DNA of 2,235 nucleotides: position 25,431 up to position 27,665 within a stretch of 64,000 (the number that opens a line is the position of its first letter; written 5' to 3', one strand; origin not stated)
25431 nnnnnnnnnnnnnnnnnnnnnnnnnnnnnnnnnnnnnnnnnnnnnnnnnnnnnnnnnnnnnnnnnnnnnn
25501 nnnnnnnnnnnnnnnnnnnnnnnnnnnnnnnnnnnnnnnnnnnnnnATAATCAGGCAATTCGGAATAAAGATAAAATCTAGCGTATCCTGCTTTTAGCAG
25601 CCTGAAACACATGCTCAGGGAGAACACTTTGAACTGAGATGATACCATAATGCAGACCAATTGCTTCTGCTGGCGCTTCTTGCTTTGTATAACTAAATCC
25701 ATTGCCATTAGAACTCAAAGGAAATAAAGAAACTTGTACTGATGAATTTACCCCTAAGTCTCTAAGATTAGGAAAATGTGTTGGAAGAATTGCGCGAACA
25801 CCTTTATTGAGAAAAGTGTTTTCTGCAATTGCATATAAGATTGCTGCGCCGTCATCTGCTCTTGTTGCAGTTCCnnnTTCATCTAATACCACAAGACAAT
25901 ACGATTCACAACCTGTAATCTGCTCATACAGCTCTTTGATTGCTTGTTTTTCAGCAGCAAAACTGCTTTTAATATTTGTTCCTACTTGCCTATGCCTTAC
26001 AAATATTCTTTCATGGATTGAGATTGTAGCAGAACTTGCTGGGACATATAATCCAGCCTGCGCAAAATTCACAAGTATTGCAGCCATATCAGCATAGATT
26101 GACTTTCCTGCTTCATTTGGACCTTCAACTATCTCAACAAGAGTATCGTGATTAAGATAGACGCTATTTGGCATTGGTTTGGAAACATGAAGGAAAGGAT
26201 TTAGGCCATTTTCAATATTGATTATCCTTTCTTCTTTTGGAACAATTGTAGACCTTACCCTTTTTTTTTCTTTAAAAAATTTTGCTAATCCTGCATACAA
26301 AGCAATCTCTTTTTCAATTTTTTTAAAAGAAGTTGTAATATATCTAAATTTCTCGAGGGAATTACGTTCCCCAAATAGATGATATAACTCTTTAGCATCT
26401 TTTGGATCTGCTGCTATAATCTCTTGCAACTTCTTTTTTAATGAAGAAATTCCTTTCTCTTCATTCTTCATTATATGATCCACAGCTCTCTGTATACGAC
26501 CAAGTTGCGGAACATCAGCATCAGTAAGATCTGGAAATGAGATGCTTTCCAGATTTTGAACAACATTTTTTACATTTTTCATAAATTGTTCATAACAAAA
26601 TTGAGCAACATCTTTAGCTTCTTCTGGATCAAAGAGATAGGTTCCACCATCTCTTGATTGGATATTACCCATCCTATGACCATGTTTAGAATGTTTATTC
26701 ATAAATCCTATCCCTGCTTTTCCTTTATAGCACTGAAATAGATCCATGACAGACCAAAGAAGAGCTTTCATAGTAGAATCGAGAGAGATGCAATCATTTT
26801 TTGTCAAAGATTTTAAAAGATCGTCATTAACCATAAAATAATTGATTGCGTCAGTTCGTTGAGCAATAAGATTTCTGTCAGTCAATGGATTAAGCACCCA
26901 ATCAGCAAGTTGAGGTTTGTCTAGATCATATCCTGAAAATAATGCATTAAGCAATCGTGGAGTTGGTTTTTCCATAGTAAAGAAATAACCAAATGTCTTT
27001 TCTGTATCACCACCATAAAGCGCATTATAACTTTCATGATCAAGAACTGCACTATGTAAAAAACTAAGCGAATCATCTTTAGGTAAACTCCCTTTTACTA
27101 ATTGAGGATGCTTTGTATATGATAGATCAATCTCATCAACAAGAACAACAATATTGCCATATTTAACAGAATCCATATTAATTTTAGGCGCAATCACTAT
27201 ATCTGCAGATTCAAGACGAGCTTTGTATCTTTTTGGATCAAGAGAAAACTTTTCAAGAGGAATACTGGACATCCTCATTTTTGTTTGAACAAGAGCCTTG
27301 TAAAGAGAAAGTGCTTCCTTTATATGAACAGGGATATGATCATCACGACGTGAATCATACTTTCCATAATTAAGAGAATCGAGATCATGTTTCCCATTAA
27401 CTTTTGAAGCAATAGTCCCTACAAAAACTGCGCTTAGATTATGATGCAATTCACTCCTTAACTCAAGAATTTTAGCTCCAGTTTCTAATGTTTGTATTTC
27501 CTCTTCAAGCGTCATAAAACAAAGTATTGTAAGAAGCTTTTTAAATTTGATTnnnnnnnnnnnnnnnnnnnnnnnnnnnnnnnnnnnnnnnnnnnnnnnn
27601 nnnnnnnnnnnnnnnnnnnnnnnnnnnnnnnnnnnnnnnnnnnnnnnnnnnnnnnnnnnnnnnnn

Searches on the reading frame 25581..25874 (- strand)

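Call 25: search_protein_families(library=pfam, proteins=[window:25581-25874:-], max_evalue=0.001)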
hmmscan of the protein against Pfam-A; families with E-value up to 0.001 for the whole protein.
window:25581-25874:- (98 aa): 1 family
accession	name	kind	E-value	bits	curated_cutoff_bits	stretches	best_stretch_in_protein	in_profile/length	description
PF00488.27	MutS_V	-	0.00019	21.9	30.2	1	2-95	88-182/188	MutS domain V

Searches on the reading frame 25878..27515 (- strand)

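Call 18: search_protein_families(library=pfam, proteins=[window:25878-27515:-], max_evalue=0.001)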
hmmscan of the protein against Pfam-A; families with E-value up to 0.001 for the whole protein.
window:25878-27515:- (546 aa): 2 families
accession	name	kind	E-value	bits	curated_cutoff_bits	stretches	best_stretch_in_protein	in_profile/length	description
PF00488.27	MutS_V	-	1.2e-11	45.4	30.2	1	462-546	2-85/188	MutS domain V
PF05192.23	MutS_III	-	1.4e-06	29.3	34.1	1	203-533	37-170/194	MutS domain III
